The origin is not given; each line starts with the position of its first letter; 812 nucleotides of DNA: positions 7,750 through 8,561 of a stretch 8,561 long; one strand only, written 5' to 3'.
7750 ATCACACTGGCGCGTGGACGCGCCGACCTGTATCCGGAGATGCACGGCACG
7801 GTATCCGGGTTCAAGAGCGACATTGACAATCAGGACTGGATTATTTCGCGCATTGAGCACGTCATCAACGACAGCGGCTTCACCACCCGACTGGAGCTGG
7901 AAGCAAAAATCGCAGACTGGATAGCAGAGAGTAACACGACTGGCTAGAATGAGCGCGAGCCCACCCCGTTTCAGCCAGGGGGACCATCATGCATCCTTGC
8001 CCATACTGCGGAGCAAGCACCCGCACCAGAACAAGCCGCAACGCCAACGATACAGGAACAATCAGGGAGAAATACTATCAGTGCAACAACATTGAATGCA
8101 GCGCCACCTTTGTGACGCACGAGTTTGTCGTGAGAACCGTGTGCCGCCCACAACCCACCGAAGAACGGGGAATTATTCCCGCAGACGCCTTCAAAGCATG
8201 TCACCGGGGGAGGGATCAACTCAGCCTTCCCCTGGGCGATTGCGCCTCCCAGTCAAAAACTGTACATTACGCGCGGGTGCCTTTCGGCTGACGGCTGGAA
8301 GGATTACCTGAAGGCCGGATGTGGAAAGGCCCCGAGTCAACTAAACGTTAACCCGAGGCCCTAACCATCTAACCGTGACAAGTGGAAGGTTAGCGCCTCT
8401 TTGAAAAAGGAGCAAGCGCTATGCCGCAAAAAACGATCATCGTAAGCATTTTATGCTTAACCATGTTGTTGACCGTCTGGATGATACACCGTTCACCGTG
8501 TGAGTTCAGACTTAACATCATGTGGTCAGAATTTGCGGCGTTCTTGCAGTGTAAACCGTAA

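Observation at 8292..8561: Hok/Gef-like small membrane toxin candidate immediately downstream of ogr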

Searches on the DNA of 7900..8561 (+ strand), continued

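Call 77: search_rna_families(sources=[L003, L004, L105, L106, L107], threshold=evalue, max_evalue=0.001)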
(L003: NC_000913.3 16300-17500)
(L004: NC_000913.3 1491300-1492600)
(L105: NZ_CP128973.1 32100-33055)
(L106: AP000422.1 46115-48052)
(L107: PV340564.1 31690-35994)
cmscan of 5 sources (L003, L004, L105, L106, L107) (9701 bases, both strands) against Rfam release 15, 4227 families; matches with E-value up to 0.001: 6.
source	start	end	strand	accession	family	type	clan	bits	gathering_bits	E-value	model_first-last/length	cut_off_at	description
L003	602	754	-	RF01794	sok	Gene; antitoxin;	-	118.3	59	3.9e-27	1-157/157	no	sok antitoxin (CssrC)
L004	767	918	-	RF01794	sok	Gene; antitoxin;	-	109.7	59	7.3e-25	1-157/157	no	sok antitoxin (CssrC)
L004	144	207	-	RF00505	RydC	Gene; sRNA;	-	92.5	48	7.9e-18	1-64/64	no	RydC RNA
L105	232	403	+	RF01794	sok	Gene; antitoxin;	-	87.2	59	7e-19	1-157/157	no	sok antitoxin (CssrC)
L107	2355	2514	+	RF01794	sok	Gene; antitoxin;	-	48.9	59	1.1e-08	1-157/157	no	sok antitoxin (CssrC)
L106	752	914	+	RF01794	sok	Gene; antitoxin;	-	35.6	59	3.6e-05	1-157/157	no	sok antitoxin (CssrC)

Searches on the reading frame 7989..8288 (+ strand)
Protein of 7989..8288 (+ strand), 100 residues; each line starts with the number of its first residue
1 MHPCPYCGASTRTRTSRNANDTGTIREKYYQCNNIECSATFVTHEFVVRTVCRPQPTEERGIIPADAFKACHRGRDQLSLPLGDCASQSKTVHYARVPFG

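Call 3: search_protein_families(library=pfam, proteins=[window:7989-8288:+], max_evalue=1)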
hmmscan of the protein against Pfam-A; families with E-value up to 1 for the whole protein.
seq(100 aa): 13 families
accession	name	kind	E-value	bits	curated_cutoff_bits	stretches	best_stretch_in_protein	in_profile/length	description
PF04606.18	Ogr_Delta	-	6.3e-16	58.5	26.3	1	4-51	2-47/47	Ogr/Delta-like zinc finger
PF23549.1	Zn_ribbon_GRF_2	-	0.00086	19.5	27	1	3-41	3-38/45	GRF-like zinc ribbon domain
PF22811.2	Zn_ribbon_NrdR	-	0.0036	17.6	27.2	1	4-45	3-42/42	Transcriptional repressor NrdR-like, N-terminal domain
PF08273.17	Zn_Ribbon_Prim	-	0.0098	16.6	23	1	3-24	5-25/37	Zinc-binding domain of primase-helicase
PF00096.32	zf-C2H2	-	0.015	16.2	25.2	0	2-15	1-14/23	Zinc finger, C2H2 type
PF08996.15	zf-DNA_Pol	-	0.017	15.3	25.7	1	4-47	19-62/186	DNA Polymerase alpha zinc finger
PF14354.12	Lar_restr_allev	-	0.022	15.4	28.6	1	2-43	4-34/58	Restriction alleviation protein Lar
PF12760.12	Zn_ribbon_IS1595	-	0.029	14.8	25.4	1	4-39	21-45/46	Transposase zinc-ribbon domain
PF13408.12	Zn_ribbon_recom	-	0.056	14.3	25.3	1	4-38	8-40/58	Recombinase zinc beta ribbon domain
PF23451.1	Zn_ribbon_PaaD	-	0.061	13.4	27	1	3-40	16-48/53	PaaD zinc beta ribbon domain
PF11672.13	DUF3268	-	0.087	13.6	28.4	1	3-44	4-46/121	zinc-finger-containing domain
PF14205.11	Cys_rich_KTR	-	0.13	12.5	25.5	1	4-17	6-19/54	Cysteine-rich KTR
PF13465.12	zf-H2C2_2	-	0.15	12.9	40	0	2-12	15-25/26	Zinc-finger double domain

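Call 33: find_encoding_contigs(protein=window:7989-8288:+, flank=3000, max_places=6)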
Protein window:7989-8288:+ (100 aa): 24 contigs read that carry it; 6 places shown.
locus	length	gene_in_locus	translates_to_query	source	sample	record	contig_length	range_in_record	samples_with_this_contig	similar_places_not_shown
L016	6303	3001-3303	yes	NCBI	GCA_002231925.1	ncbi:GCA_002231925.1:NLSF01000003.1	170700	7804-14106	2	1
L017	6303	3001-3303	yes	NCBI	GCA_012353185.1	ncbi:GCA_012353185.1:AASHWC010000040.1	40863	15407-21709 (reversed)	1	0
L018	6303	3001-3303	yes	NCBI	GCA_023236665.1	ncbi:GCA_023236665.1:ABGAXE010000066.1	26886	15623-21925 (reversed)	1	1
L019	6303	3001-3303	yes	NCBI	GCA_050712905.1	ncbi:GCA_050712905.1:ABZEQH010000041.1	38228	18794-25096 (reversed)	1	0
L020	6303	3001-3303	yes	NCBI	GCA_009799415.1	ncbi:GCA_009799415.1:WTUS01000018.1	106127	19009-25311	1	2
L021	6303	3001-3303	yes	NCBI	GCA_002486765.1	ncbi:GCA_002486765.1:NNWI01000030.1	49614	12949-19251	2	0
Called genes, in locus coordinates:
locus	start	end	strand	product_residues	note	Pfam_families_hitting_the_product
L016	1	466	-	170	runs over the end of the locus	PF04985:Phage_tube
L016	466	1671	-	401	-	PF22671:Gp18_domIII_N, PF04984:Phage_sheath_1, PF17482:Phage_sheath_1C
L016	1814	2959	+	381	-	PF05954:Phage_GPD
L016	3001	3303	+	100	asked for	PF04606:Ogr_Delta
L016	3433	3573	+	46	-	PF01848:HOK_GEF (weak)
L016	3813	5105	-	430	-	PF02403:Seryl_tRNA_N, PF00587:tRNA-synt_2b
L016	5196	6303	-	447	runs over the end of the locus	PF01078:Mg_chelatase (faint), PF05496:RuvB_N, PF13191:AAA_16 (faint), PF00004:AAA, PF07728:AAA_5 (weak), PF20720:nSTAND3 (weak), PF16193:AAA_assoc_2, PF12002:MgsA_C, +1 more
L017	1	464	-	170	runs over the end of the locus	PF04985:Phage_tube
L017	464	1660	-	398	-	PF22671:Gp18_domIII_N, PF04984:Phage_sheath_1, PF17482:Phage_sheath_1C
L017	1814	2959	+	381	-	PF05954:Phage_GPD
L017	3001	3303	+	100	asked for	PF04606:Ogr_Delta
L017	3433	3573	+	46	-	PF01848:HOK_GEF (weak)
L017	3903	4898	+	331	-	PF27202:Flk_N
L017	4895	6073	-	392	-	PF07690:MFS_1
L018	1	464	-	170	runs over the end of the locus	PF04985:Phage_tube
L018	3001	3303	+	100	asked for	PF04606:Ogr_Delta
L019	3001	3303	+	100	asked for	PF04606:Ogr_Delta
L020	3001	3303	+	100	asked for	PF04606:Ogr_Delta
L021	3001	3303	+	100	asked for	PF04606:Ogr_Delta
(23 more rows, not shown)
